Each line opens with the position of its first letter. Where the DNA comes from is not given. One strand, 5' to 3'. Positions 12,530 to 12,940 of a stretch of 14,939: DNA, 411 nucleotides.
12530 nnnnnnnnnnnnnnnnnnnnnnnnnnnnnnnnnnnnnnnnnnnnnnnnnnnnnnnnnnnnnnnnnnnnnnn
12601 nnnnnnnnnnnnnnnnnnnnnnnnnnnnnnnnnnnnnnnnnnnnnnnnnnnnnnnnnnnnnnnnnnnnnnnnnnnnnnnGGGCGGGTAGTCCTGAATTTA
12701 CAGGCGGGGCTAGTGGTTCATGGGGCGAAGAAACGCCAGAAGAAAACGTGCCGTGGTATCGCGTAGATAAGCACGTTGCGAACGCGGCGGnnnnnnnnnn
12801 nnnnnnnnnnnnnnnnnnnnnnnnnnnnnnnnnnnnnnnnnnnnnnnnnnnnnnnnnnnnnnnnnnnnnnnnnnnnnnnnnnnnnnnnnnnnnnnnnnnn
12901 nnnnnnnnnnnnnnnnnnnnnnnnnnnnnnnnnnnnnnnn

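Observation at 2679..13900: Split lysis system: early-side muramidase far from the holin-spanin cassette, plus a separate virion transglycosylase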

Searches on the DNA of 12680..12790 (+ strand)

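Call 52: search_dna_similar(query=window:12680-12790:+, collection=phages, mode=near, max_rows=60)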
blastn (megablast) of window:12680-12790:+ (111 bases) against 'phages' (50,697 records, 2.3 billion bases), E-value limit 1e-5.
Records with a match: 63; places in all: 63; records where one place covers at least 80% of the query: 63.
Best place of each record, by identity: 95-99% 48; 90-95% 10; 80-90% 5.
By first word of the organism name: Enterobacteria 48; Salmonella 11; Burkholderia 2; Erwinia 1; Pseudomonas 1.
By host as written in the record: Salmonella enterica serovar Typhimurium LT2 - pKJK5 38; Salmonella enterica subsp. enterica serovar Typhimurium BAA-2828 (MHM112) 11; - 9; Erwinia amylovora KT-1 1; Burkholderia cepacia 1; Burkholderia contaminans 5080 1; Pseudomonas putida KT2440 - pKJK5 1; Pseudomonas putida KT2440 1.
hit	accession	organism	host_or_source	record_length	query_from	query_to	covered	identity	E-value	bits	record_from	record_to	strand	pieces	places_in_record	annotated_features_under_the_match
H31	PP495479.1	Salmonella phage PKJ.Sj.20.3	Salmonella enterica subsp. enterica ...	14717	1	111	100%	98.2%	4e-48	195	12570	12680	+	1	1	hypothetical protein (x2)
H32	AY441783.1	Enterobacteria phage PR772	-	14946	1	111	100%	97.3%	2e-46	189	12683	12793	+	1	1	transglycosylase | DNA delivery protein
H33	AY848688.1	Enterobacteria phage PR772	-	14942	1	111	100%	97.3%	2e-46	189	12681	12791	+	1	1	VII: transclycosylase | XIV: DNA delivery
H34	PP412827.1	Enterobacteria phage PRDcherry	Salmonella enterica serovar Typhimurium ...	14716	1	111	100%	97.3%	2e-46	189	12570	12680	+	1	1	transglycosylase | tail tube DNA translocation protein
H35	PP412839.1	Enterobacteria phage PRDjuniper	Salmonella enterica serovar Typhimurium ...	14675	1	111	100%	97.3%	2e-46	189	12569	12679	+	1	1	transglycosylase | tail tube DNA translocation protein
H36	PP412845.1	Enterobacteria phage PRDmustard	Salmonella enterica serovar Typhimurium ...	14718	1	111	100%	97.3%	2e-46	189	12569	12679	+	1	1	transglycosylase | tail tube DNA translocation protein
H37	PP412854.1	Enterobacteria phage PRDroyal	Salmonella enterica serovar Typhimurium ...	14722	1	111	100%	97.3%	2e-46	189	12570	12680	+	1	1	transglycosylase | tail tube DNA translocation protein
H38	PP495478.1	Salmonella phage PKJ.Sj.20.2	Salmonella enterica subsp. enterica ...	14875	1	111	100%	97.3%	2e-46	189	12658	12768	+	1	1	hypothetical protein (x2)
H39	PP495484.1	Salmonella phage PKJ.Vi.20.5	Salmonella enterica subsp. enterica ...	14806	1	111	100%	97.3%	2e-46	189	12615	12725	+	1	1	hypothetical protein (x2)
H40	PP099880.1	Erwinia phage RH-42-1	Erwinia amylovora KT-1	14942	1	111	100%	97.3%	2e-46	189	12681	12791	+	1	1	hypothetical protein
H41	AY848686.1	Enterobacteria phage PR4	-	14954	1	109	98%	98.2%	5e-47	191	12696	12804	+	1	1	VII: transclycosylase | XIV: DNA delivery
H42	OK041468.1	Burkholderia phage BCE1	Burkholderia cepacia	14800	1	109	98%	98.2%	5e-47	191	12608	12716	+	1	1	putative transclycosylase protein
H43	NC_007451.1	Enterobacteria phage PR4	-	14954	1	109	98%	98.2%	5e-47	191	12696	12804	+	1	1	VII: transglycosylase | XIV: DNA delivery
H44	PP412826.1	Enterobacteria phage PRDchartreuse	Salmonella enterica serovar Typhimurium ...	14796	1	109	98%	98.2%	5e-47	191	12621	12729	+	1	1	transglycosylase | tail tube DNA translocation protein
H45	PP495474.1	Salmonella phage PKJ.Ry.20.1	Salmonella enterica subsp. enterica ...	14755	1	109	98%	98.2%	5e-47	191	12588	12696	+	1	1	hypothetical protein (x2)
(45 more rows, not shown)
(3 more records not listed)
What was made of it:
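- Tried and rejected: I rejected this because nearly all relatives have it, and PRD1 is the deletion form (call 52).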
